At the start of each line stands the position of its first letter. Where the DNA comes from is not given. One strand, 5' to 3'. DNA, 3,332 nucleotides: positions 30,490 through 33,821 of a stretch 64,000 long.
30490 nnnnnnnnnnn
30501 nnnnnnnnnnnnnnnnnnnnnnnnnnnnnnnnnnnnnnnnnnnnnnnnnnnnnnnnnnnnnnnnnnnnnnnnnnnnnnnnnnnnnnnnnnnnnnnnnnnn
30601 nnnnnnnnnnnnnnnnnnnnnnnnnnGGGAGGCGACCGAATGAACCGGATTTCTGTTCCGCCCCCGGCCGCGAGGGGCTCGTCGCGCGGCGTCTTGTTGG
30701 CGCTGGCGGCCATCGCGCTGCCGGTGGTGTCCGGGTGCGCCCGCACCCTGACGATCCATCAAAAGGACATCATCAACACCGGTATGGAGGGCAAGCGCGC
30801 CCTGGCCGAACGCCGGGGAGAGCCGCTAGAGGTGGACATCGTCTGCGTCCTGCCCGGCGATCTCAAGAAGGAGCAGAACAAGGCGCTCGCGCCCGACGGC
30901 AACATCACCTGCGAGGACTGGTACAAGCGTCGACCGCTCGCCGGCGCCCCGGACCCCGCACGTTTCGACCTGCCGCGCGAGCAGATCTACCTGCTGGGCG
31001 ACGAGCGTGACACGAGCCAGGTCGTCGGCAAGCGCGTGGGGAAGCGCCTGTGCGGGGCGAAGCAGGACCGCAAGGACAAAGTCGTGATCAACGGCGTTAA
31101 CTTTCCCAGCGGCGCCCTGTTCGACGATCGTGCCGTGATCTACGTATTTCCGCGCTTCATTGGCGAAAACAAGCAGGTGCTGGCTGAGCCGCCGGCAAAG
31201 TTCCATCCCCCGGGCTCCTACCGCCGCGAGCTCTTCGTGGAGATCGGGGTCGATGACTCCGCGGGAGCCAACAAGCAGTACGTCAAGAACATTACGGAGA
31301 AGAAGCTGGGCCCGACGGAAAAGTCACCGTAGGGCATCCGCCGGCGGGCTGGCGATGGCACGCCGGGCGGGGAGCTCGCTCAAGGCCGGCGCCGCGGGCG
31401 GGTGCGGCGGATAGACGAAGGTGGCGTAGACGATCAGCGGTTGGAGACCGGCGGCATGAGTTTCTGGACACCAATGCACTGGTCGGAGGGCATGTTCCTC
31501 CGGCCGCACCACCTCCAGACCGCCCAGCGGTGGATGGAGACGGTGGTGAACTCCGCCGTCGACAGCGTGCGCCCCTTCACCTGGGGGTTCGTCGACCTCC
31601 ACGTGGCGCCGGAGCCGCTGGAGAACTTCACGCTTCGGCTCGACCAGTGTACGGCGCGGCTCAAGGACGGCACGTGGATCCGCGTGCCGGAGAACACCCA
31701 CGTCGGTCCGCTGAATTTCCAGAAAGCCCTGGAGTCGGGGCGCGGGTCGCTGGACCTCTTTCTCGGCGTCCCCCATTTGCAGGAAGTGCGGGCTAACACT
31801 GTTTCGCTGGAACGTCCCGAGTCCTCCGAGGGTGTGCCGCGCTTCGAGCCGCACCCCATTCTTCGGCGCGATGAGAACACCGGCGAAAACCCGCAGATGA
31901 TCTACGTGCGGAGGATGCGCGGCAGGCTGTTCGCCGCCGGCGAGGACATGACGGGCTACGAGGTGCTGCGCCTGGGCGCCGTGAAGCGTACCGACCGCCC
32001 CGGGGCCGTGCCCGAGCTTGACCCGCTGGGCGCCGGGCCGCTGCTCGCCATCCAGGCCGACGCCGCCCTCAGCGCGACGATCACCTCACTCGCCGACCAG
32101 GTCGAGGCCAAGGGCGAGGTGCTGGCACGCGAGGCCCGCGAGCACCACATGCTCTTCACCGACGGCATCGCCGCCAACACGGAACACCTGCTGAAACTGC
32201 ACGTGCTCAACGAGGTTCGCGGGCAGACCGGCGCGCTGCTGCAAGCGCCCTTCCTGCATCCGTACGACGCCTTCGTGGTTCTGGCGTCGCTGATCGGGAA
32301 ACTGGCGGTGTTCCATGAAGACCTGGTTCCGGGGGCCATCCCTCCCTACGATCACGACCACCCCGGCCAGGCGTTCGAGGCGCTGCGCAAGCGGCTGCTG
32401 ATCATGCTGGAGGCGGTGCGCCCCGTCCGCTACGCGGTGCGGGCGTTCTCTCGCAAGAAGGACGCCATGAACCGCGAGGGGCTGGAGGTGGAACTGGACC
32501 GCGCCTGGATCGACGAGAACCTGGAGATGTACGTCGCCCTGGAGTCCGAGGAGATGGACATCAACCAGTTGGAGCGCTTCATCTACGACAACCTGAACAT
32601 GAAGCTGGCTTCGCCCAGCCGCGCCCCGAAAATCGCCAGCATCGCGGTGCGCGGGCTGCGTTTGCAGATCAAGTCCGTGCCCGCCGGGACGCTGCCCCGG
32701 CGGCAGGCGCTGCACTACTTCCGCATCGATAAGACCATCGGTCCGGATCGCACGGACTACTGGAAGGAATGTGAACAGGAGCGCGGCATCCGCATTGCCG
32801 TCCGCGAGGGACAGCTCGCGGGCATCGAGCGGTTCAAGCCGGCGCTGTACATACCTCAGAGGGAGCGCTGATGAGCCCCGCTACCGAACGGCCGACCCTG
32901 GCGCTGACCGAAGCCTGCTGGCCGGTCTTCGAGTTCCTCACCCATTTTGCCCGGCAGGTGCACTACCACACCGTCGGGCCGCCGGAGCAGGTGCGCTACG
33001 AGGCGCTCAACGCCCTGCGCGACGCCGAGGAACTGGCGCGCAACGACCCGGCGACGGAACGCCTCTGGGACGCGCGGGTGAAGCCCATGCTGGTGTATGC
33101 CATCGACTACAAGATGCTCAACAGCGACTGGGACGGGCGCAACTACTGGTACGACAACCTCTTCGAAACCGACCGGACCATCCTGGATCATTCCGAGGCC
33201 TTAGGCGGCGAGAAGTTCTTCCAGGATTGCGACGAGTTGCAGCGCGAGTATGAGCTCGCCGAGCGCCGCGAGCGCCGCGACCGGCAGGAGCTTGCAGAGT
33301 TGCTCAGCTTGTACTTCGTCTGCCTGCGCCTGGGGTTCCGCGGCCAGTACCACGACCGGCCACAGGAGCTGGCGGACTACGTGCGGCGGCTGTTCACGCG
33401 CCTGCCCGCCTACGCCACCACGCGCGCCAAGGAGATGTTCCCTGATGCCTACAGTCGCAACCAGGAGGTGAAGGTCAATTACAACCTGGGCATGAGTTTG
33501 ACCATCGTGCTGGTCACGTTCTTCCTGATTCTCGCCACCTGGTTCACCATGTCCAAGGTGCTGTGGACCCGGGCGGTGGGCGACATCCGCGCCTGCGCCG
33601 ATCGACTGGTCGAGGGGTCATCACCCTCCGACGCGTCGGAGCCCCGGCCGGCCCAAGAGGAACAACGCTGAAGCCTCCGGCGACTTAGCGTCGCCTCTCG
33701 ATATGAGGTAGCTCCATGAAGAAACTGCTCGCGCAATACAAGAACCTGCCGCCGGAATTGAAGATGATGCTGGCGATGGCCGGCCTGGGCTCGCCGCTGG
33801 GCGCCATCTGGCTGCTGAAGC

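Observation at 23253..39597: Orphan type VI secretion membrane-complex module paired with a giant transmembrane pseudokinase, with no contractile-machine genes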

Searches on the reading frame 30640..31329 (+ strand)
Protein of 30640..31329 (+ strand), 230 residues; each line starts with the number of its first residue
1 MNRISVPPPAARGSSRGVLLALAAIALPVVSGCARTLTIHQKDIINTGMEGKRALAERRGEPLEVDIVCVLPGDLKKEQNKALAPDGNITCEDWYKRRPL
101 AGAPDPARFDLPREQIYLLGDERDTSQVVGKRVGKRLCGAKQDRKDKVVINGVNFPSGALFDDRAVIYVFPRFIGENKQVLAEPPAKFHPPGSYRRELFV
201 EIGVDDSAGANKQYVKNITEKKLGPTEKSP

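Call 33: search_protein_families(library=pfam, proteins=[window:30640-31329:+], max_evalue=1)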
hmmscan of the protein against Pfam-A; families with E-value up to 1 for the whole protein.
window:30640-31329:+ (230 aa): 0 families

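Call 45: search_solved_structures(query=A3, max_evalue=10)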
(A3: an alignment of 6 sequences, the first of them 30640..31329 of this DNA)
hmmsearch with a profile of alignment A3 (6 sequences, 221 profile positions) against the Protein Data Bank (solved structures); distinct sequences matched with E-value up to 10: 2.
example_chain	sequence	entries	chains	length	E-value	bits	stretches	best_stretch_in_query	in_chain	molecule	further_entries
6cfd_A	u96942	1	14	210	0.86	12.4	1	22-56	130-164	ATP-dependent Clp protease proteolytic subunit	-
29hb_A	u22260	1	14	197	1.7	11.5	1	22-56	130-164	ATP-dependent Clp protease proteolytic subunit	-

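Call 87: predict_structure(protein=window:30715-31329:+)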
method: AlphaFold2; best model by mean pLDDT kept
length: 205 residues; sequences in the alignment: 1
mean_pLDDT: 34.7   pTM: 0.30
mean pLDDT of the five models: 34.7, 31.2, 30.1, 29.5, 28.1
residues with pLDDT >= 90: 0; 70-90: 0; 50-70: 8; < 50: 197
segments of 3 or more residues with pLDDT < 50: 1-28, 37-205
pLDDT, mean of each block of 10 residues (from residue 1): 37 46 46 51 39 38 42 36 31 31 34 34 26 29 33 28 27 24 33 32 33
secondary structure, 60 per line:
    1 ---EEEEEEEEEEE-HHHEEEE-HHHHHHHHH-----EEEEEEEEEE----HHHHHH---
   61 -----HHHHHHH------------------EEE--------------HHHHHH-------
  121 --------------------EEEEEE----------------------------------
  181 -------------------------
elements in order: E4-14 E19-22 H24-32 E38-47 H52-57 H66-72 E91-93 H108-113 E141-146

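Call 88: search_protein_families(library=pfam, alignment_id=A3, max_evalue=10)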
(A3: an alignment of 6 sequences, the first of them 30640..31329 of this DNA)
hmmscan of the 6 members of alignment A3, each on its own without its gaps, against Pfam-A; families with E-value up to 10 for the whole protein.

A. member 1, window:30640-31329:+ (230 aa): 0 families

B. families by the number of members that match (of 6 scanned): 1 family
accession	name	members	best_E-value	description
PF08736.16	FA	1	0.097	FERM adjacent (FA)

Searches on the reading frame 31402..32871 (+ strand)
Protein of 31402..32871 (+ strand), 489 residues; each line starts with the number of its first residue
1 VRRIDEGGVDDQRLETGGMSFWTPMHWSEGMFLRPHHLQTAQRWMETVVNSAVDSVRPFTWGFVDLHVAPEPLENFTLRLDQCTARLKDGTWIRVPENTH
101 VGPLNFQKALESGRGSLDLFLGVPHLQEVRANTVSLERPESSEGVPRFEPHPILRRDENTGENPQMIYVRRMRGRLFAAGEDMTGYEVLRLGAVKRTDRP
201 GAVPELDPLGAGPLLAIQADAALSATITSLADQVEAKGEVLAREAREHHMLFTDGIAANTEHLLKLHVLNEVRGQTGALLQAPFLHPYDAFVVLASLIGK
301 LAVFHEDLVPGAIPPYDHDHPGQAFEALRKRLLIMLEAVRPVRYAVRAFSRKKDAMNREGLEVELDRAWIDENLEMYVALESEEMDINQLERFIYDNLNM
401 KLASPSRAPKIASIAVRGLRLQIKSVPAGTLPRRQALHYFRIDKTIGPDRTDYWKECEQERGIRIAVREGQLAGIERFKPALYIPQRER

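Call 3: search_protein_families(library=pfam, proteins=[window:31402-32871:+], max_evalue=0.01)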
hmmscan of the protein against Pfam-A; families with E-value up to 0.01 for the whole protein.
window:31402-32871:+ (489 aa): 1 family
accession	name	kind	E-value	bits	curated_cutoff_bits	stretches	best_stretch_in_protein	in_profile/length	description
PF05936.17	T6SS_VasE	-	1.4e-63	215.7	23.4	1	37-468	1-416/429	Bacterial Type VI secretion, VC_A0110, EvfL, ImpJ, VasE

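Call 4: search_protein_families(library=ncbifam, proteins=[window:31402-32871:+], max_evalue=0.01)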
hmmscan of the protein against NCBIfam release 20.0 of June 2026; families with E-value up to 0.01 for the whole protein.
window:31402-32871:+ (489 aa): 1 family
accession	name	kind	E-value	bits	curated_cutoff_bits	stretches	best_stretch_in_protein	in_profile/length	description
TIGR03353.2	VI_chp_4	equivalog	1.3e-65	222.2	100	1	24-467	2-415/429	type VI secretion system baseplate subunit TssK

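Call 99: list_cluster_members(proteins=[P0293, L073:2470-2964:+, P0282, window:31456-32868:+, window:32871-33668:+, window:38614-39594:+, window:39685-40671:-, P0413, window:29415-30623:+, window:30640-31329:+])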
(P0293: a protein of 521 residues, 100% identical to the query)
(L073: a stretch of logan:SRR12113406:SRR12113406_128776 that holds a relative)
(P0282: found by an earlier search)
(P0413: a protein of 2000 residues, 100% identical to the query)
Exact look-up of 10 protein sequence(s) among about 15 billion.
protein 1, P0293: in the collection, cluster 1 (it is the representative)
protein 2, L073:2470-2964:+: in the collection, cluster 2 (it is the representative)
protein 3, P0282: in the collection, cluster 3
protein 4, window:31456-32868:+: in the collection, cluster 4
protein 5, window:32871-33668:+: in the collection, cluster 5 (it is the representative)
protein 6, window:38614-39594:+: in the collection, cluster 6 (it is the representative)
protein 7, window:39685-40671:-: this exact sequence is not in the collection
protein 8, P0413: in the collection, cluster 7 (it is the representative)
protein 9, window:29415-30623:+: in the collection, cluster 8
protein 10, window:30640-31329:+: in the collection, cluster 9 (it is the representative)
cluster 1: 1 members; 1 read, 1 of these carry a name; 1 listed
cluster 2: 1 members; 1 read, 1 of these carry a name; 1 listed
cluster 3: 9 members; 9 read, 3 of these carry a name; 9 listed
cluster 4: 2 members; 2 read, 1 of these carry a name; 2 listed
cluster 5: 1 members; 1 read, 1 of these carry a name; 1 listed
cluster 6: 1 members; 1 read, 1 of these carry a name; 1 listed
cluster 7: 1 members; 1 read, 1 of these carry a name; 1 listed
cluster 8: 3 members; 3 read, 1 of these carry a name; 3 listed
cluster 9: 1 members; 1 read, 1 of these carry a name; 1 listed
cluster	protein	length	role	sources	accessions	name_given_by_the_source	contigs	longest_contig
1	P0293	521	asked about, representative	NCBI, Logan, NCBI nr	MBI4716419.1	MAG: type VI secretion system protein TssA [Planctomycetes bacterium] | type VI secretion system protein TssA [Planctomycetota bacterium]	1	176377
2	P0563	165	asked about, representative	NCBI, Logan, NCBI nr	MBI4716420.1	MAG: type VI secretion system contractile sheath small subunit [Planctomycetes bacterium] | type VI secretion system contractile sheath small subunit [Planctomycetota bacterium]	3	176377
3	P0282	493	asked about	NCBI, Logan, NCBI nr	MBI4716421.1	MAG: type VI secretion system contractile sheath large subunit [Planctomycetes bacterium] | type VI secretion system contractile sheath large subunit [Planctomycetota bacterium]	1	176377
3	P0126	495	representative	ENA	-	-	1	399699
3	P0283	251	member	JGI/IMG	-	type VI secretion system protein ImpC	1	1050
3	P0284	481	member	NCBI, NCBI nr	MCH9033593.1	MAG: type VI secretion system contractile sheath large subunit, partial [Planctomycetes ... | type VI secretion system contractile sheath large subunit [Planctomycetota bacterium]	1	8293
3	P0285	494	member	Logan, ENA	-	-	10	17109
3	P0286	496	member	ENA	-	-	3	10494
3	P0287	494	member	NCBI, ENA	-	-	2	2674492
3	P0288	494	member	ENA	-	-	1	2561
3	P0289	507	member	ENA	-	-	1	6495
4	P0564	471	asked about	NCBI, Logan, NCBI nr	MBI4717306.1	MAG: type VI secretion system baseplate subunit TssK [Planctomycetes bacterium] | type VI secretion system baseplate subunit TssK [Planctomycetota bacterium]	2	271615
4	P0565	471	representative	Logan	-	-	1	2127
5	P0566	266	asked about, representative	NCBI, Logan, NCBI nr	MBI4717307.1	MAG: DotU family type IV/VI secretion system protein [Planctomycetes bacterium] | DotU family type IV/VI secretion system protein [Planctomycetota bacterium]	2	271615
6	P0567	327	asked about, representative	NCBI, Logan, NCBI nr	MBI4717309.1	MAG: DUF2094 domain-containing protein [Planctomycetes bacterium] | DUF2094 domain-containing protein [Planctomycetota bacterium]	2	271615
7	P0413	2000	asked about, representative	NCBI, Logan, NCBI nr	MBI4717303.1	MAG: hypothetical protein HY763_05825 [Planctomycetes bacterium] | hypothetical protein [Planctomycetota bacterium]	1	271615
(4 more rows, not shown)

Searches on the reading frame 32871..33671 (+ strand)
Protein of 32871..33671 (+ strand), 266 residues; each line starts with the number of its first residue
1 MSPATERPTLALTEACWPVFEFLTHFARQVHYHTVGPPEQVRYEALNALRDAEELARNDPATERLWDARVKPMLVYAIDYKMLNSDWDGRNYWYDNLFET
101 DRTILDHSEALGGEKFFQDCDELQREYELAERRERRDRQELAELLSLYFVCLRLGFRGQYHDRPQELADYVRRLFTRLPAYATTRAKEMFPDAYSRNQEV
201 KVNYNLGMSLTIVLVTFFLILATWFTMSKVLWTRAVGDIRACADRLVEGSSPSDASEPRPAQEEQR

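Call 3: search_protein_families(library=pfam, proteins=[window:32871-33671:+], max_evalue=0.01)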
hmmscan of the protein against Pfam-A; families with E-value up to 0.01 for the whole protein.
window:32871-33671:+ (266 aa): 1 family
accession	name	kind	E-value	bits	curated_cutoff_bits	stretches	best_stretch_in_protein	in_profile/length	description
PF09850.14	DotU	-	6.3e-21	75.4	27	1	12-226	2-201/205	Type VI secretion system protein DotU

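Call 4: search_protein_families(library=ncbifam, proteins=[window:32871-33671:+], max_evalue=0.01)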
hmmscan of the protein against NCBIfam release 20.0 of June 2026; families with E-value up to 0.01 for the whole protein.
window:32871-33671:+ (266 aa): 5 families
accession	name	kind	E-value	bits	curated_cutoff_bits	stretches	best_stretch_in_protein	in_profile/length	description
TIGR03349.1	IV_VI_DotU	subfamily_domain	1.7e-17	63.9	89.95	1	12-234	3-209/211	DotU/TssL family secretion system protein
NF038228.1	IcmH_DotU_IVB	equivalog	4.6e-08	32.7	50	1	92-232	115-242/258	type IVB secretion system protein IcmH/DotU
NF005444.0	PRK07033.1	equivalog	1.1e-07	31.2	520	1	12-161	49-179/438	DotU family type VI secretion system protein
NF038239.1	T6SS_TssL_short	exception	0.00015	21.3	180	1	143-231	116-201/207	type VI secretion system protein TssL, short form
NF005999.0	PRK08126.1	subfamily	0.0019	17.1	571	1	71-215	119-252/432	hypothetical protein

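Call 9: find_encoding_contigs(protein=window:32871-33668:+, flank=10000, max_places=6)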
Protein window:32871-33668:+ (266 aa): 2 contigs read that carry it; 2 places shown.
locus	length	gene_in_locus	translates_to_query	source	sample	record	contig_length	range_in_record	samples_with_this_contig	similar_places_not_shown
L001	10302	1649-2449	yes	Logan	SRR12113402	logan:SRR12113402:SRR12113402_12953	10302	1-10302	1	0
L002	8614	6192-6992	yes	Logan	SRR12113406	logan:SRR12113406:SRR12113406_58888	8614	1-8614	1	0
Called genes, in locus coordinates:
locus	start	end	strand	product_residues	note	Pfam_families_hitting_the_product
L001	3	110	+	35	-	?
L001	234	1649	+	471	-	PF05936:T6SS_VasE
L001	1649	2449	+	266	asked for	PF09850:DotU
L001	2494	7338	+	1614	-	PF14331:IcmF-related_N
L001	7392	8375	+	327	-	PF09867:TagF_N (weak)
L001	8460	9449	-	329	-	-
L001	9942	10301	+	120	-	?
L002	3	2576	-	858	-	?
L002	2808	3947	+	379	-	-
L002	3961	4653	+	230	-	-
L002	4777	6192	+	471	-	PF05936:T6SS_VasE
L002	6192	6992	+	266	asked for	PF09850:DotU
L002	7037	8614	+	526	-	?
